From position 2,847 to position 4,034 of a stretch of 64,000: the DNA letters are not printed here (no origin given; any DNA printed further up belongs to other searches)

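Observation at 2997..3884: Receiver-like plus GAF protein encoded as the last gene of the tad operon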

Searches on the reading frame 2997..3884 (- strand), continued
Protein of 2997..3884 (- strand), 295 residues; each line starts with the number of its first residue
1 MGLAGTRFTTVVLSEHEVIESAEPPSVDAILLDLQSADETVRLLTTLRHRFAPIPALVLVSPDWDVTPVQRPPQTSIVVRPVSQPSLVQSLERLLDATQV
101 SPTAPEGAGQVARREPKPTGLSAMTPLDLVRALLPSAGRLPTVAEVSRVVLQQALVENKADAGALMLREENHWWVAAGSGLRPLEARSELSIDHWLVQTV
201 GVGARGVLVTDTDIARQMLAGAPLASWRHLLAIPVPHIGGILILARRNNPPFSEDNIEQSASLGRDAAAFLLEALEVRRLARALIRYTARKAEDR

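Call 37: find_encoding_contigs(protein=P0056, flank=10000, max_places=2)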
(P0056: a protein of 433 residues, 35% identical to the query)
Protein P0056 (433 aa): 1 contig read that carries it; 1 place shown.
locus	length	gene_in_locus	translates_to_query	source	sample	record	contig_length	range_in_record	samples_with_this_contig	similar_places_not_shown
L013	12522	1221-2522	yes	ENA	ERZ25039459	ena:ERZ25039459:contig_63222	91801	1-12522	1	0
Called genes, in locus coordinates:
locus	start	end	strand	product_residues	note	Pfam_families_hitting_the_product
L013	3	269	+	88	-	?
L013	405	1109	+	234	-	PF00482:T2SSF (weak)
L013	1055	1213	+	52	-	-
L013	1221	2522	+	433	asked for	-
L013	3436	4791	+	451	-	-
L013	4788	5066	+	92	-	-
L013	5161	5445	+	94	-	PF00072:Response_reg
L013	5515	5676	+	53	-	PF00196:GerE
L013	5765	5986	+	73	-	-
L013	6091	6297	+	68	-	PF04964:Flp_Fap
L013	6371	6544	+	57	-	PF04964:Flp_Fap (weak)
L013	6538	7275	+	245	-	-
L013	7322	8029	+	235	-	-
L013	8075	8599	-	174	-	PF00534:Glycos_transf_1, PF13692:Glyco_trans_1_4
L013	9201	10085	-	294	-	PF13485:Peptidase_MA_2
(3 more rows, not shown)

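Call 40: find_encoding_contigs(protein=P0048, flank=10000, max_places=2)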
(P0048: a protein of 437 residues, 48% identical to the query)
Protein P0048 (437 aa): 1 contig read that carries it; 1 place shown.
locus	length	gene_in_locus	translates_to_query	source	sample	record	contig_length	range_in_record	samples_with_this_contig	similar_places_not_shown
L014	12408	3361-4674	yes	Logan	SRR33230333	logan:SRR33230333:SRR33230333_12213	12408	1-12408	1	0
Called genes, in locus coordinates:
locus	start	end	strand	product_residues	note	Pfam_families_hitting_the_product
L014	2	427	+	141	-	?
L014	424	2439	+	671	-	PF00092:VWA, PF13519:VWA_2, PF00482:T2SSF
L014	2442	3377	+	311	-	PF19359:DUF5936 (weak), PF00482:T2SSF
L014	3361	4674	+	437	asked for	-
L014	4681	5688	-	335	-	PF03796:DnaB_C, PF06745:ATPase (weak), PF13481:AAA_25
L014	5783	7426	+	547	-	PF13492:GAF_3, PF07730:HisKA_3, PF02518:HATPase_c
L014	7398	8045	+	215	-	PF00072:Response_reg, PF00196:GerE, PF08281:Sigma70_r4_2 (weak)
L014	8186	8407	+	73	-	PF04964:Flp_Fap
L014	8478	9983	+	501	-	-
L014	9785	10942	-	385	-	PF13439:Glyco_transf_4 (weak), PF00534:Glycos_transf_1, PF13692:Glyco_trans_1_4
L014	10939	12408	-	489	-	?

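Call 41: find_encoding_contigs(protein=P0045, flank=10000, max_places=2)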
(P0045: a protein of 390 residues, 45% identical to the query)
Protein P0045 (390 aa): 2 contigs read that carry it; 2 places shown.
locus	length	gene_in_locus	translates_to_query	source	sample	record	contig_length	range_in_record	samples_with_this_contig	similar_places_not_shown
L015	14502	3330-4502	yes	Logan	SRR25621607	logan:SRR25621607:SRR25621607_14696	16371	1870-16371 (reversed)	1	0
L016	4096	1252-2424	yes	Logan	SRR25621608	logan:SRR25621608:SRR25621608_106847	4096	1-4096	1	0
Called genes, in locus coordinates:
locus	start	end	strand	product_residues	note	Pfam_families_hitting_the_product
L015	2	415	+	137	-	?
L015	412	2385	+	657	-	PF00092:VWA, PF13519:VWA_2, PF00482:T2SSF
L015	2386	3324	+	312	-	PF00482:T2SSF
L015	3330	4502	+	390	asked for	PF01590:GAF (weak), PF13185:GAF_2 (weak)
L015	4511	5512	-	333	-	PF03796:DnaB_C, PF06745:ATPase, PF13481:AAA_25, PF25199:nSTAND_NTPase5 (faint)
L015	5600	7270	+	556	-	PF13492:GAF_3 (weak), PF07730:HisKA_3, PF02518:HATPase_c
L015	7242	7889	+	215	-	PF00072:Response_reg, PF00196:GerE, PF08281:Sigma70_r4_2 (faint)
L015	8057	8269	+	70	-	PF04964:Flp_Fap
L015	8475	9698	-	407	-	PF13439:Glyco_transf_4, PF00534:Glycos_transf_1, PF13692:Glyco_trans_1_4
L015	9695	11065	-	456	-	PF16491:Peptidase_M48_N, PF01435:Peptidase_M48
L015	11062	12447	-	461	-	-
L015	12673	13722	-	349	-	PF00877:NLPC_P60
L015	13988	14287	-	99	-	-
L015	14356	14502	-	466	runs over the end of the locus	PF05991:NYN_YacP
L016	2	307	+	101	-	?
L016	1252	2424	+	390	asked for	PF01590:GAF (weak), PF13185:GAF_2 (weak)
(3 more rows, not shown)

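Call 47: search_protein_representatives(alignment_id=A2)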
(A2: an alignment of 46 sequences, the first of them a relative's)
Query: 46 sequences, 399 profile positions. Proteins with E-value up to 0.001 (for the whole library): 5272; up to 1e-10: 439; up to 1e-30: 248. The best 150 are listed.
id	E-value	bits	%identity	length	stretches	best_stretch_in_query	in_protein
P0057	8.5e-145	499.9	-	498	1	1-398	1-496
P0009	1.4e-144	499.2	-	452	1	1-398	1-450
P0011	6.5e-141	487.1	-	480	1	1-398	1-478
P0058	1.7e-132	459.4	-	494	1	1-397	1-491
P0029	3.5e-127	441.9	-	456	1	13-395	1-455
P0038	8.4e-122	424.2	-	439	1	2-395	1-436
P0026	4.6e-120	418.4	-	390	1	6-397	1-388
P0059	8.1e-118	411.1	-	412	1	13-395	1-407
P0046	1.4e-113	397.1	-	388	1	1-395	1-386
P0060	6.7e-110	385.0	-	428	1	12-394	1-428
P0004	4.3e-108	379.0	-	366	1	1-397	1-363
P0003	6.5e-108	378.4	-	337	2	176-397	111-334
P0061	5.2e-106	372.2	-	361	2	170-397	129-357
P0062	2.9e-105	369.7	-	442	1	1-397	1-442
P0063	7.3e-104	365.1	-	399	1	1-396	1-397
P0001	3.6e-102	359.5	-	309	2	208-397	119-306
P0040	2.4e-101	356.8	-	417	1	1-397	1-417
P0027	2.2e-100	353.7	-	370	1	2-397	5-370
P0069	2.3e-99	350.3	-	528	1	1-398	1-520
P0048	2.2e-91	324.0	-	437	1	2-394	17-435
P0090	8.3e-90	318.8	-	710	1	1-396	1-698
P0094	8.2e-88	312.3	-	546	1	1-395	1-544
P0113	1.9e-79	284.7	-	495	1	1-397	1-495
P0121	2.7e-76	274.3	-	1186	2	142-395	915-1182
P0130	4.4e-74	267.1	-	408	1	1-397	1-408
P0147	3.2e-70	254.3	-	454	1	1-397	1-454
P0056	3.4e-62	227.9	-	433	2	162-334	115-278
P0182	1.1e-59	219.6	-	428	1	1-396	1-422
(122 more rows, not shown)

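Call 48: list_cluster_members(proteins=[P0057, P0062, P0069, P0090, P0121, P0094, P0113, P0147, P0130, P0182])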
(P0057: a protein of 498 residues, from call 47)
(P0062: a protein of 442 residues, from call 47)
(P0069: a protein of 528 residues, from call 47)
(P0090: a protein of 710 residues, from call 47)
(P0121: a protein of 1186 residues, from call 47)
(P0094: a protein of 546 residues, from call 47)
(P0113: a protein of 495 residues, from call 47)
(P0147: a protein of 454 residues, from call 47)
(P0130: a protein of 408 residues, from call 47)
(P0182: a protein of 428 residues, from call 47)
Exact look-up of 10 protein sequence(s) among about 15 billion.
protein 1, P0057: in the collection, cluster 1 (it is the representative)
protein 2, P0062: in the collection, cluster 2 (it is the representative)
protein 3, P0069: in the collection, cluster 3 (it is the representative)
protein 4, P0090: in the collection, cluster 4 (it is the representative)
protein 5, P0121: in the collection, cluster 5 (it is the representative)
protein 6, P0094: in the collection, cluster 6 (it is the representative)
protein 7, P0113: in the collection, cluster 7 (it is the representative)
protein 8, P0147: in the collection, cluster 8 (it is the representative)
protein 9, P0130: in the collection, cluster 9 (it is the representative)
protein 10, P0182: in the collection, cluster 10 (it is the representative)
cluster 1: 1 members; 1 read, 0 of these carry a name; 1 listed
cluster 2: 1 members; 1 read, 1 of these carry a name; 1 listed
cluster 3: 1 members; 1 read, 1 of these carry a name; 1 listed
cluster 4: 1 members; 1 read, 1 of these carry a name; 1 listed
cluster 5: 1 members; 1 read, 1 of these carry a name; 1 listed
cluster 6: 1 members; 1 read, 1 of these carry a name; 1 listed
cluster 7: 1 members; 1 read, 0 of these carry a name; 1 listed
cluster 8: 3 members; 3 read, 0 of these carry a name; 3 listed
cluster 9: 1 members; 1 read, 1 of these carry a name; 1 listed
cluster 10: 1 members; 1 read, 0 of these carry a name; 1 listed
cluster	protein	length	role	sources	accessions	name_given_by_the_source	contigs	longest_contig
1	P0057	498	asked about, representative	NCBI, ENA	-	-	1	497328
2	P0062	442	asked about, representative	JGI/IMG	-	outer membrane biosynthesis protein TonB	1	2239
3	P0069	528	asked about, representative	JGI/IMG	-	hypothetical protein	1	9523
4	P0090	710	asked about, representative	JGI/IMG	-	hypothetical protein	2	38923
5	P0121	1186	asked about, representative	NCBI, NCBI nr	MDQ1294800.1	MAG: hypothetical protein QG608_2685 [Actinomycetota bacterium] | hypothetical protein [Actinomycetota bacterium]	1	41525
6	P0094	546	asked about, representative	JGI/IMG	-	hypothetical protein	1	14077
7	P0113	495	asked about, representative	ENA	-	-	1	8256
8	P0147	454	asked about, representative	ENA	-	-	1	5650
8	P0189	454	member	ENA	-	-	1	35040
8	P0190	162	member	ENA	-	-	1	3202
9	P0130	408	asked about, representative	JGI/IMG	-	hypothetical protein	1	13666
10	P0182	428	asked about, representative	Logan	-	-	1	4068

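Call 49: find_encoding_contigs(protein=P0040, flank=10000, max_places=1)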
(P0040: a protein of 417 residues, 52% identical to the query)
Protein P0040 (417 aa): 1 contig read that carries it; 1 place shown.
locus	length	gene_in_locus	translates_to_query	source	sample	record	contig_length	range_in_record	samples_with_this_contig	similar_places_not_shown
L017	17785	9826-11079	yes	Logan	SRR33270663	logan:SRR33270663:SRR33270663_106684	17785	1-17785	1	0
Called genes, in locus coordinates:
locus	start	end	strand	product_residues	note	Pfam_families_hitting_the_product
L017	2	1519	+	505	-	?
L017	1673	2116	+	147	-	PF07811:TadE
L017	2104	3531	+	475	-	PF13400:Tad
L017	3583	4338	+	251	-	PF16976:RcpC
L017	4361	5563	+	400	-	PF01656:CbiA, PF09140:MipZ (faint), PF10609:ParA, PF13614:AAA_31 (weak)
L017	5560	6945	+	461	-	PF00437:T2SSE, PF27713:UCP018868 (weak)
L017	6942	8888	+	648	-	PF00092:VWA, PF13519:VWA_2, PF13768:VWA_3 (weak), PF00482:T2SSF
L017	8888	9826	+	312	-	PF00482:T2SSF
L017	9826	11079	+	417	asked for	-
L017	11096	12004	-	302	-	PF03796:DnaB_C, PF06745:ATPase, PF13191:AAA_16 (weak), PF13481:AAA_25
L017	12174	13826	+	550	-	PF07730:HisKA_3, PF02518:HATPase_c (weak)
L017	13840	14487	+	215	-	PF00072:Response_reg, PF00196:GerE, PF08281:Sigma70_r4_2 (weak)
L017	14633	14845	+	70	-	PF04964:Flp_Fap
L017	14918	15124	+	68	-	PF04964:Flp_Fap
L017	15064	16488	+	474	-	-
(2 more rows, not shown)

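Call 50: find_encoding_contigs(protein=P0006, flank=10000, max_places=1)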
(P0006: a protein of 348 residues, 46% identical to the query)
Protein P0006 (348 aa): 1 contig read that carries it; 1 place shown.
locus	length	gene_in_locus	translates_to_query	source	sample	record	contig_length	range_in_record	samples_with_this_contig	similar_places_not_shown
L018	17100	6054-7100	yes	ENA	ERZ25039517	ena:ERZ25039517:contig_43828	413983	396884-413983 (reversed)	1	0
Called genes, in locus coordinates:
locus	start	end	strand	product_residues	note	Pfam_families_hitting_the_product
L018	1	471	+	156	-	?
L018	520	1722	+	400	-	PF01656:CbiA, PF10609:ParA (weak), PF13614:AAA_31 (weak)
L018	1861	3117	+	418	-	PF00437:T2SSE, PF27713:UCP018868 (faint)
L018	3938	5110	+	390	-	PF00482:T2SSF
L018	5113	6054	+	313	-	PF19359:DUF5936 (weak), PF00482:T2SSF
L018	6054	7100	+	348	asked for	PF13185:GAF_2 (weak)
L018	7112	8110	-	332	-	PF03796:DnaB_C, PF06745:ATPase, PF13481:AAA_25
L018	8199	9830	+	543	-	PF13185:GAF_2 (faint), PF01590:GAF (weak), PF13492:GAF_3 (weak), PF07730:HisKA_3, PF02518:HATPase_c (weak)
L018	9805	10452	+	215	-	PF00072:Response_reg, PF00196:GerE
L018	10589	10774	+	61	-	PF04964:Flp_Fap (weak)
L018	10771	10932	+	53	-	-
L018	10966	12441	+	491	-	-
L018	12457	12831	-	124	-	PF00534:Glycos_transf_1, PF13692:Glyco_trans_1_4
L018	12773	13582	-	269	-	PF13439:Glyco_transf_4, PF00534:Glycos_transf_1, PF13692:Glyco_trans_1_4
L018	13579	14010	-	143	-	PF13485:Peptidase_MA_2 (weak)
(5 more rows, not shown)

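Call 51: find_encoding_contigs(protein=P0051, flank=10000, max_places=1)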
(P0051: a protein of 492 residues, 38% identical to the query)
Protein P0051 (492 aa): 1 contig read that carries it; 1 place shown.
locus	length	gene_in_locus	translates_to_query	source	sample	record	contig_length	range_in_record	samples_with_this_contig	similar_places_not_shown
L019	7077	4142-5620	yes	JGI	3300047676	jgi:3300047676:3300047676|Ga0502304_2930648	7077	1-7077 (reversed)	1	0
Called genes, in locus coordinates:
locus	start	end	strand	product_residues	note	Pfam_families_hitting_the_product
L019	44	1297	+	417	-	PF00437:T2SSE, PF27713:UCP018868 (weak)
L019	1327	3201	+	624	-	PF00092:VWA, PF13519:VWA_2, PF00482:T2SSF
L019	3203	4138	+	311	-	PF19359:DUF5936 (weak), PF00482:T2SSF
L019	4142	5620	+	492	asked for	-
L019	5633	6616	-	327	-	PF13481:AAA_25, PF03796:DnaB_C, PF06745:ATPase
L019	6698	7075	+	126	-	?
